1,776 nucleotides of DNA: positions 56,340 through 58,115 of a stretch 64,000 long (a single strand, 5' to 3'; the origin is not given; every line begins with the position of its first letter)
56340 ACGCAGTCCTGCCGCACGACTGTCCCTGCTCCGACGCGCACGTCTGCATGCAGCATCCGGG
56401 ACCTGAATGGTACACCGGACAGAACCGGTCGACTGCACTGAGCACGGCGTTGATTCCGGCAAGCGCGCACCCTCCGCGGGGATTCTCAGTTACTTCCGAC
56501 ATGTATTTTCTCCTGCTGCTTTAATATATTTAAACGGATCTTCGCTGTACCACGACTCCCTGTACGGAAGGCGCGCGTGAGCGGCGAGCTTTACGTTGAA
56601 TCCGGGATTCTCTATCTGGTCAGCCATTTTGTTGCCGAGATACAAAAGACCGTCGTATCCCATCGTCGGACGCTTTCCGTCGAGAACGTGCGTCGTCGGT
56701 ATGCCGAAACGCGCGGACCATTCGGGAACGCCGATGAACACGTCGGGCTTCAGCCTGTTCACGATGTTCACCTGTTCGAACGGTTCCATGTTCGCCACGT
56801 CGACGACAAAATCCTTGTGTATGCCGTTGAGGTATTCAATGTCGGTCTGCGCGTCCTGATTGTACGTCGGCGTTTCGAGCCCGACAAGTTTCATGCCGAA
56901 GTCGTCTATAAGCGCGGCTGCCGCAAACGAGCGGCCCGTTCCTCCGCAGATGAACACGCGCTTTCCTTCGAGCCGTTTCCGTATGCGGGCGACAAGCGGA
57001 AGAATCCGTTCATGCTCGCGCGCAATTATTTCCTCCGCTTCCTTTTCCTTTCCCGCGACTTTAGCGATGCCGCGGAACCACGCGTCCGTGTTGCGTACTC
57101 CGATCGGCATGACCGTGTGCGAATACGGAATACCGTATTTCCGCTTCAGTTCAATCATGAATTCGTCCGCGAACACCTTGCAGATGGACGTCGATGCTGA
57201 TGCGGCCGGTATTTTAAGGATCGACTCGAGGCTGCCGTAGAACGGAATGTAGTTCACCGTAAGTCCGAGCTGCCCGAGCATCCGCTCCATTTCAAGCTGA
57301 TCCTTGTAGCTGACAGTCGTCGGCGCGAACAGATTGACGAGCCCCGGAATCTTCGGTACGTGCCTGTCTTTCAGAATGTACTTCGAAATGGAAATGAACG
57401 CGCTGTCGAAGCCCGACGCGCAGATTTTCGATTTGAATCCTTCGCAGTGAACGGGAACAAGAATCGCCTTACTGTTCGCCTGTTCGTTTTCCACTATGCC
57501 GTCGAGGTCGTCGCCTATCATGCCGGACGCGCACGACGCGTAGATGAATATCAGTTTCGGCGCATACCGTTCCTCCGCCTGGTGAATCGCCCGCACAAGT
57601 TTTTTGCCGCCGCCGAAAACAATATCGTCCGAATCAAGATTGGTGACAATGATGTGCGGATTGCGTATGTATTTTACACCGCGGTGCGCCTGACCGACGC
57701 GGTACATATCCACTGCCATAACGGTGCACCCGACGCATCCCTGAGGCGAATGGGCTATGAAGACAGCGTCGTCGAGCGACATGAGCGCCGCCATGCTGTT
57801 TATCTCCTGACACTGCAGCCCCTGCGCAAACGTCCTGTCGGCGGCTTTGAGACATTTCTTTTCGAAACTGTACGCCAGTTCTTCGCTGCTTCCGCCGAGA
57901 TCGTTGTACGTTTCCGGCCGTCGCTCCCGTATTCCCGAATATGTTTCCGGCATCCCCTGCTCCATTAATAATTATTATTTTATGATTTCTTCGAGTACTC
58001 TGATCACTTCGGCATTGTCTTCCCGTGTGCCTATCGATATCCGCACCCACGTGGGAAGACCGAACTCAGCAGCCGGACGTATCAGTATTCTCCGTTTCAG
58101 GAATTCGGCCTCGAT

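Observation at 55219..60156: Orphan nitrogenase-like D/K pair in a sulfur-wired operon with Fe-ADH-like and aminotransferase genes (candidate Mar-like C-S bond reductase)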

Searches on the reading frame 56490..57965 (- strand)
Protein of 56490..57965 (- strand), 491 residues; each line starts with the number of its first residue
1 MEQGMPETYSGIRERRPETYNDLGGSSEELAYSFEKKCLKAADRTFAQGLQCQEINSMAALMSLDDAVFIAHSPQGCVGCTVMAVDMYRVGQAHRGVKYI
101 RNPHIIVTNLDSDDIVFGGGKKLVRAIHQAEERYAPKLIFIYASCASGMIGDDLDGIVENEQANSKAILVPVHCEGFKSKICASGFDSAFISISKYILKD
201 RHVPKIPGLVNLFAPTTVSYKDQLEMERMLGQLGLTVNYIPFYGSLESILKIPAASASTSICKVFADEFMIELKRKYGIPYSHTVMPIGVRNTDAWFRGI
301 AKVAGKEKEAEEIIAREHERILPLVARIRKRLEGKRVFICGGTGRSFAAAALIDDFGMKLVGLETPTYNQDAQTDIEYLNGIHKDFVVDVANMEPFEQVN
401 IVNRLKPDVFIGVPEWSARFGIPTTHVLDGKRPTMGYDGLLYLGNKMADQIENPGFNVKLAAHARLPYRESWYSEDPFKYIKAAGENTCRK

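Call 3: search_protein_families(library=pfam, proteins=[window:56490-57965:-], max_evalue=0.01)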
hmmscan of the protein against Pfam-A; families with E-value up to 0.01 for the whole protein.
window:56490-57965:- (491 aa): 1 family
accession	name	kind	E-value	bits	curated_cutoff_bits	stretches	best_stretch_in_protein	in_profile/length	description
PF00148.24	Oxidored_nitro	-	2.2e-79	267.6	28.6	1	52-451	1-398/399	Nitrogenase component 1 type Oxidoreductase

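Call 4: search_protein_families(library=ncbifam, proteins=[window:56490-57965:-], max_evalue=0.01)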
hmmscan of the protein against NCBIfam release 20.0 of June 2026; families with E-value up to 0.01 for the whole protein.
window:56490-57965:- (491 aa): 18 families
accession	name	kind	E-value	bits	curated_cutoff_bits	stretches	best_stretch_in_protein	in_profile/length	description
TIGR01283.1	nifE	equivalog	3.1e-48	164.5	505.1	1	40-455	33-449/459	nitrogenase iron-molybdenum cofactor biosynthesis protein NifE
TIGR01862.1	N2-ase-Ialpha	subfamily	1.5e-46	158.9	486.05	1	63-455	48-441/444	nitrogenase component I subunit alpha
TIGR01282.1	nifD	equivalog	5.7e-42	144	653.55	1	65-458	64-461/466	nitrogenase molybdenum-iron protein alpha chain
TIGR01284.1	alt_nitrog_alph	subfamily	1.1e-33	116.3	512.8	1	63-455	58-448/457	nitrogenase subunit alpha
TIGR01278.1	DPOR_BchB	equivalog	2.9e-30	105.6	490.35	1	69-454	28-416/512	ferredoxin:protochlorophyllide reductase (ATP-dependent) subunit B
NF011047.0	PRK14477.1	equivalog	1.3e-29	102.6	1229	1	32-456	17-443/917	bifunctional nitrogenase iron-molybdenum cofactor biosynthesis protein NifEN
TIGR01860.1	VNFD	equivalog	5.9e-26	91.1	823.1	1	64-456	61-451/461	nitrogenase vanadium-iron protein, alpha chain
NF002789.0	PRK02910.1-3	equivalog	4.2e-21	75.4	509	1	110-441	60-415/535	ferredoxin:protochlorophyllide reductase (ATP-dependent) subunit B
TIGR01861.1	ANFD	equivalog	4.6e-20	71.6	873.8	1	62-452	60-448/513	nitrogenase iron-iron protein, alpha chain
TIGR02932.1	vnfK_nitrog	equivalog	5.6e-19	68.3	873.95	1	51-359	15-334/457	V-containing nitrogenase subunit beta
NF002790.0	PRK02910.1-4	equivalog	1.4e-18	66.8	912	1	55-367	14-330/530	ferredoxin:protochlorophyllide reductase (ATP-dependent) subunit B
TIGR02931.1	anfK_nitrog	equivalog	3.5e-16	59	853.85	1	50-450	17-443/461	Fe-only nitrogenase subunit beta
TIGR03282.1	methan_mark_13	equivalog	1.1e-15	57.5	268.4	1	59-177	12-116/352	Ni-sirohydrochlorin a,c-diamide reductive cyclase catalytic subunit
TIGR01286.1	nifK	equivalog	2.9e-15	55.7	427.3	2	49-236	66-249/516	nitrogenase molybdenum-iron protein subunit beta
NF002768.0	PRK02842.1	equivalog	5.2e-15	55.2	324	1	102-411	61-361/423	ferredoxin:protochlorophyllide reductase (ATP-dependent) subunit N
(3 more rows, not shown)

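Call 6: search_solved_structures(query=window:56490-57965:-, max_evalue=0.001, show_alignments=2)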
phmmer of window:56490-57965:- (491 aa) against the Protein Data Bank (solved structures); distinct sequences matched with E-value up to 0.001: 64 (the best 60 are shown).
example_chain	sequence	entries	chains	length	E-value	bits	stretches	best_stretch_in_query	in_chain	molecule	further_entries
9fmg_A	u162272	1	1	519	1.7e-72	247.8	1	44-483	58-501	Nitrogenase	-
9d9u_A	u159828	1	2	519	1.7e-72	247.8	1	44-483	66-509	Nitrogenase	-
9p1x_A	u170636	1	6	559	1.5e-31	112.8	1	64-362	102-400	Nitrogenase protein alpha chain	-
6bbl_A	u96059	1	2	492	6.6e-27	97.5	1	63-457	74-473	Nitrogenase molybdenum-iron protein alpha chain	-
4xpi_A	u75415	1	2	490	9.1e-27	97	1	63-457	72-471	Nitrogenase molybdenum-iron protein alpha chain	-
1l5h_A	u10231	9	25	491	9.1e-27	97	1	63-457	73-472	nitrogenase molybdenum-iron protein alpha chain | NITROGENASE MOLYBDENUM-IRON PROTEIN | NITROGENASE MOLYBDENUM IRON PROTEIN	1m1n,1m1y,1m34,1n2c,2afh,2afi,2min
4nd8_A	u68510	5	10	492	9.2e-27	97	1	63-457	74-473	Nitrogenase molybdenum-iron protein alpha chain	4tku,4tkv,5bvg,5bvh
10zm_C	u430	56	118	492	9.2e-27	97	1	63-457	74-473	Nitrogenase molybdenum-iron protein alpha chain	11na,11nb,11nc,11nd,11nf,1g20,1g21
4wza_A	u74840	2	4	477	9.7e-27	96.9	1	63-456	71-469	Nitrogenase molybdenum-iron protein alpha chain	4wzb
8p8g_A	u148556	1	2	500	9.7e-27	96.9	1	63-457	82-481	Nitrogenase protein alpha chain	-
11ne_A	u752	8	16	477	9.7e-27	96.9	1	63-456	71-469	Nitrogenase molybdenum-iron protein alpha chain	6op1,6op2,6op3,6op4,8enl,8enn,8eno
5cx1_A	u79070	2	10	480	9.9e-27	96.9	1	63-456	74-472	Nitrogenase molybdenum-iron protein alpha chain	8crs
29ul_E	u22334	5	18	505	1e-26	96.9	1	63-457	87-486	Nitrogenase molybdenum-iron protein alpha chain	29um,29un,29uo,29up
3k1a_A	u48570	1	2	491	1e-26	96.8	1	63-457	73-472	Nitrogenase molybdenum-iron protein alpha chain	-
1fp4_A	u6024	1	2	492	1.7e-26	96.1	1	63-457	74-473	NITROGENASE MOLYBDENUM-IRON PROTEIN ALPHA CHAIN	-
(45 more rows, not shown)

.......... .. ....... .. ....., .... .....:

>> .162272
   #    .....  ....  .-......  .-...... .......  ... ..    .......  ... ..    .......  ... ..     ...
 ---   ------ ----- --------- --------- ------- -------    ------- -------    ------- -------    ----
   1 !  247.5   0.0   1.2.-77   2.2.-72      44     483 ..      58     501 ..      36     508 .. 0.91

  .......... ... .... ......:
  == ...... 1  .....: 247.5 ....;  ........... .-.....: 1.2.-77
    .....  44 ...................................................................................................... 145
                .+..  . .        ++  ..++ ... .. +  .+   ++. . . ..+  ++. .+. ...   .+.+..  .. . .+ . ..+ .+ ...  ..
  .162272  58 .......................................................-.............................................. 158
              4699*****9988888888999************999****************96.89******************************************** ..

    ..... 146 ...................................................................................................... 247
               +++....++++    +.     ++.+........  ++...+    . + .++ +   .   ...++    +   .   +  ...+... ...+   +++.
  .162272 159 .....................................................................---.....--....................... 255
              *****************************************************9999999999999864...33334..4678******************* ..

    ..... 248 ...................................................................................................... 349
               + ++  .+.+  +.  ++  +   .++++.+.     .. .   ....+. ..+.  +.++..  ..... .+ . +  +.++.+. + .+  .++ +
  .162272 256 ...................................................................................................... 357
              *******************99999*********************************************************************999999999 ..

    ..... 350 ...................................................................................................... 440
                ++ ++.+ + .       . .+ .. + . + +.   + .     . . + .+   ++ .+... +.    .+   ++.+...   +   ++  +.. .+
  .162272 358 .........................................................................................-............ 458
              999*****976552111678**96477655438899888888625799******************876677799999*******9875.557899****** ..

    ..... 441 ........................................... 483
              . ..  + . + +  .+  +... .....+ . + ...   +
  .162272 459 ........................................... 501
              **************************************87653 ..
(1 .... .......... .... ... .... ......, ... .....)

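Call 15: find_homologous_proteins(query=window:56490-57965:-, max_evalue=1e-20)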
Query window:56490-57965:- (491 aa): 663 proteins with E <= 1e-20 among 8000 candidates; the best 120 are listed.
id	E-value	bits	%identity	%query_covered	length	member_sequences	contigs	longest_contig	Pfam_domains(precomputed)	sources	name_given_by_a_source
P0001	0.0e+0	1128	100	100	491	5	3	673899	PF00148.25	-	-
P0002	5.5e-259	878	77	98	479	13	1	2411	PF00148.25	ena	-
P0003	1.8e-258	876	76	98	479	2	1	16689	PF00148.25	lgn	-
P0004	2.7e-257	872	77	97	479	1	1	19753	PF00148.25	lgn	-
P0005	2.7e-255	866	76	98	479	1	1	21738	PF00148.25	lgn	-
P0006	1.0e-254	864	78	97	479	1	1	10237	PF00148.25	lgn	-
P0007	1.3e-254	863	76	98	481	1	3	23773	PF00148.25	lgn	-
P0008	2.1e-254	863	75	99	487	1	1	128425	PF00148.25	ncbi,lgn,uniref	ncbi:nitrogenase component 1 [Clostridium sp. WILCCON 0269]|uniref:Nitrogenase component 1 n=1 Tax=C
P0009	3.4e-254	862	77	97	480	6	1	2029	PF00148.25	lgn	-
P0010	7.2e-254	861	75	98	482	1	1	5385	PF00148.25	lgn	-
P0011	2.3e-253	859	75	98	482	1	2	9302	PF00148.25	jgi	jgi:nitrogenase molybdenum-iron protein alpha/beta subunit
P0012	9.7e-253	857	75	98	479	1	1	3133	PF00148.25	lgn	-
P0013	5.2e-252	855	77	97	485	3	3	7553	PF00148.25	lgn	-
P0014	1.2e-251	854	76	97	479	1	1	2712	PF00148.25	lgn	-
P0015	1.2e-250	850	74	98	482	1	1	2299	PF00148.25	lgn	-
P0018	9.5e-250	847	75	97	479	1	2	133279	PF00148.25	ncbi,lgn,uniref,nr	ncbi:nitrogenase molybdenum-iron protein alpha chain [Propionispira arboris]|uniref:Nitrogenase moly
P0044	1.7e-247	840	74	97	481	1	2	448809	PF00148.25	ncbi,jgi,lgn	jgi:nitrogenase molybdenum-iron protein alpha/beta subunit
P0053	8.3e-247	838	76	97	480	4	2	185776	PF00148.25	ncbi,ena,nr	ncbi:MAG: nitrogen fixation protein NifE [Lachnospiraceae bacterium]|nr:nitrogen fixation protein Ni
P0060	3.3e-246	836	74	97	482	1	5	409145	PF00148.25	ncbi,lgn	-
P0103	1.3e-244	830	74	97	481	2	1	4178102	PF00148.25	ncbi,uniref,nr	ncbi:nitrogenase component 1 [Clostridium sp. Marseille-P2415]|uniref:nitrogenase component 1 n=1 Ta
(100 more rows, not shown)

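Call 17: find_encoding_contigs(protein=P0001, flank=10000, max_places=3)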
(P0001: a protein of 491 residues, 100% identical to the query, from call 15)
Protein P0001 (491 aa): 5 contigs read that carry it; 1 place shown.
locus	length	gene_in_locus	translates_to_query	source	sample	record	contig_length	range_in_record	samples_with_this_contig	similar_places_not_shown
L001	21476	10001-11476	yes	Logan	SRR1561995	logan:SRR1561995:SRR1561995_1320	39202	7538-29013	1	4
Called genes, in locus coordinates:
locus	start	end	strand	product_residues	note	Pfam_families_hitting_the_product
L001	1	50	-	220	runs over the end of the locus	PF00528:BPD_transp_1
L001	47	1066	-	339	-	PF00005:ABC_tran, PF02463:SMC_N (faint), PF13304:AAA_21 (weak), PF09383:NIL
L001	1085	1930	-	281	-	PF03180:Lipoprotein_9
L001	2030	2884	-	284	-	PF00497:SBP_bac_3, PF10613:Lig_chan-Glu_bd (weak)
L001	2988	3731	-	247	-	PF00005:ABC_tran, PF02463:SMC_N (weak), PF13304:AAA_21 (weak)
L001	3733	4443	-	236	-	PF00528:BPD_transp_1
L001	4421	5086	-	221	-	PF00528:BPD_transp_1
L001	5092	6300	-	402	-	PF01053:Cys_Met_Meta_PP, PF06838:Met_gamma_lyase (faint), PF00155:Aminotran_1_2, PF01041:DegT_DnrJ_EryC1 (weak), PF00266:Aminotran_5 (weak)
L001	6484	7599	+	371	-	PF01717:Meth_synt_2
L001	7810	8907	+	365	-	PF00465:Fe-ADH, PF13685:Fe-ADH_2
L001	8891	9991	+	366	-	PF00155:Aminotran_1_2, PF00266:Aminotran_5 (faint)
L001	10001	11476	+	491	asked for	PF00148:Oxidored_nitro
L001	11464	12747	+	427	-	PF00148:Oxidored_nitro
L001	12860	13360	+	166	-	PF10080:FtrD-like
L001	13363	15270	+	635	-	PF00403:HMA, PF02683:DsbD_TM (weak), PF13386:DsbD_2, PF13473:Cupredoxin_1 (faint)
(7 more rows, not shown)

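Call 18: find_encoding_contigs(protein=P0018, flank=10000, max_places=2)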
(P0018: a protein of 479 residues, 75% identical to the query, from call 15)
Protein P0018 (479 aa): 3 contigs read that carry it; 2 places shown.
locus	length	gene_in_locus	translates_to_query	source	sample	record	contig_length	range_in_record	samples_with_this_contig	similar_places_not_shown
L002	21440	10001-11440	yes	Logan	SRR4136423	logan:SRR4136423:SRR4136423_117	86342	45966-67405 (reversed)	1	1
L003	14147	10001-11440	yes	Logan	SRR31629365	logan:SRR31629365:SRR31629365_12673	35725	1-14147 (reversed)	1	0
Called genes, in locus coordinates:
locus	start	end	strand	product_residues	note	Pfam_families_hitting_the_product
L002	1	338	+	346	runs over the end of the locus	PF04015:DUF362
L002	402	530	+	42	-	-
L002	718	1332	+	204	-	PF01467:CTP_transf_like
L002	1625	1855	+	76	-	-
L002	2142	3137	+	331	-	PF01208:URO-D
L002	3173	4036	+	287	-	PF00497:SBP_bac_3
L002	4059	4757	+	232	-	PF00528:BPD_transp_1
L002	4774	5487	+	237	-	PF00528:BPD_transp_1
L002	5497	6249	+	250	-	PF02463:SMC_N, PF25199:nSTAND_NTPase5 (faint), PF00005:ABC_tran, PF13304:AAA_21 (weak)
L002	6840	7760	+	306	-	PF00497:SBP_bac_3, PF12974:Phosphonate-bd (weak)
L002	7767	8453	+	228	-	PF00528:BPD_transp_1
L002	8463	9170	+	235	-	PF00528:BPD_transp_1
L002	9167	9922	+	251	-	PF02463:SMC_N (weak), PF13476:AAA_23 (weak), PF00005:ABC_tran, PF13304:AAA_21 (weak)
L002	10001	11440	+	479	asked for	PF00148:Oxidored_nitro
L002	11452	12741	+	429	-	PF00148:Oxidored_nitro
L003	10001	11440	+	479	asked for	PF00148:Oxidored_nitro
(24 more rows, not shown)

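Call 19: find_encoding_contigs(protein=P0103, flank=10000, max_places=2)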
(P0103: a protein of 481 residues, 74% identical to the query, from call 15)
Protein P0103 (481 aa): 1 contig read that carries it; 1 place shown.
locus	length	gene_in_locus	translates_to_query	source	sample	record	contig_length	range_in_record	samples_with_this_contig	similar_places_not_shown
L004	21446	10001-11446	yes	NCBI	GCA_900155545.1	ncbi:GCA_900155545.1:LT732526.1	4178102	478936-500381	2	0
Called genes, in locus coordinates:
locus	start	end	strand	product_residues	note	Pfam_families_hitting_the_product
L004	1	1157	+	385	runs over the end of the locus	PF14199:DUF4317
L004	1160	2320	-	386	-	PF01757:Acyl_transf_3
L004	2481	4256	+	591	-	PF02981:FokI_D1, PF02980:FokI_dom_2, PF16902:FokI_D3, PF09254:FokI_cleav_dom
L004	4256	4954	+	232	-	PF00027:cNMP_binding (weak), PF13545:HTH_Crp_2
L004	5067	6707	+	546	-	PF00916:Sulfate_transp, PF01740:STAS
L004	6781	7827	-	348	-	PF10114:PocR, PF00015:MCPsignal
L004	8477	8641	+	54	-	PF10055:DUF2292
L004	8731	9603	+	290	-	PF04055:Radical_SAM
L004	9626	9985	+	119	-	PF02579:Nitro_FeMo-Co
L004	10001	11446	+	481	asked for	PF00148:Oxidored_nitro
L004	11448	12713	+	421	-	PF00148:Oxidored_nitro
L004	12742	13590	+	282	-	PF00142:Fer4_NifH, PF01656:CbiA, PF03308:MeaB (weak), PF10609:ParA (weak), PF13614:AAA_31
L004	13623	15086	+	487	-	PF00148:Oxidored_nitro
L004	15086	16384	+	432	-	PF00148:Oxidored_nitro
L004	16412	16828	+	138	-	PF02579:Nitro_FeMo-Co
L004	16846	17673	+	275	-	PF00497:SBP_bac_3, PF12974:Phosphonate-bd (weak)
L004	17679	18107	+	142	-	-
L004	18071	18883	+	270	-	PF00148:Oxidored_nitro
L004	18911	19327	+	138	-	PF02579:Nitro_FeMo-Co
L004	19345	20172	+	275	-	PF00497:SBP_bac_3, PF12974:Phosphonate-bd (weak)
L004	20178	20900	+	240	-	PF00528:BPD_transp_1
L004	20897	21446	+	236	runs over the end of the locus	PF00528:BPD_transp_1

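Call 20: find_related_loci(query=window:56490-57965:-, collection=genome_contigs, flank=10000)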
Query window:56490-57965:- (491 aa) in genome_contigs; peptide patterns used: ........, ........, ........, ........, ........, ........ (x = any residue, [..] = any of these).
37 stretches matched a pattern; 11 encode a relative of the query (tblastn E <= 1e-3); 11 distinct loci.
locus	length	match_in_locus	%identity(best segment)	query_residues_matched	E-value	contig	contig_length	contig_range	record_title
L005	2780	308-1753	74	5-486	0e+0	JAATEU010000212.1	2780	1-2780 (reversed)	MAG: Clostridiales bacterium isolate bin_114 k141_8190533, whole genome shotgun sequence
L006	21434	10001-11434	74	5-482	0e+0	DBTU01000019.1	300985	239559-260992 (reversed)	MAG TPA_asm: Lachnoclostridium sp. UBA1308 UBA1308_contig_4619, whole genome shotgun sequence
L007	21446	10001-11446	73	5-486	0e+0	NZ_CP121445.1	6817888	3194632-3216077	Anaerocolumna sp. AGMB13025 chromosome, complete genome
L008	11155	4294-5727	73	9-485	0e+0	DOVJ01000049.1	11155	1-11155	MAG TPA_asm: Eubacterium sp. isolate UBA9792 contig_345574, whole genome shotgun sequence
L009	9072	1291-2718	71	9-483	0e+0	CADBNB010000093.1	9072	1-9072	MAG: uncultured Lachnospiraceae bacterium isolate RUG14116 genome assembly, contig: RUG14116_asm_93, whole genome shotgu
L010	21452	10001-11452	71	7-491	0e+0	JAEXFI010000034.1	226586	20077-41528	MAG: Bacillota bacterium isolate OH_HBB_241 k127_545760, whole genome shotgun sequence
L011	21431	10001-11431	70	5-482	0e+0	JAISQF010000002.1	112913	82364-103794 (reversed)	MAG: Elusimicrobiota bacterium isolate Kf353_bin125 k119_4985485, whole genome shotgun sequence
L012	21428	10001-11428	70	5-481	0e+0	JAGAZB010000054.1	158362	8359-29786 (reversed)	MAG: Treponema sp. isolate RGIG8904 Water_deer_Omasum.Co__c613829, whole genome shotgun sequence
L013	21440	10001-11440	65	5-483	0e+0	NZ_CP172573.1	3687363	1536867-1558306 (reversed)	Butyrivibrio sp. JL13D10 chromosome 1, complete sequence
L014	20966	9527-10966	64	5-483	0e+0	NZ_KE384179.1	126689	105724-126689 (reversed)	Butyrivibrio sp. LC3010 G622DRAFT_scaffold00013.13, whole genome shotgun sequence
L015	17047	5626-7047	56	13-485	0e+0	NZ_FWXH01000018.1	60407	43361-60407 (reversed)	Clostridium acidisoli DSM 12555, whole genome shotgun sequence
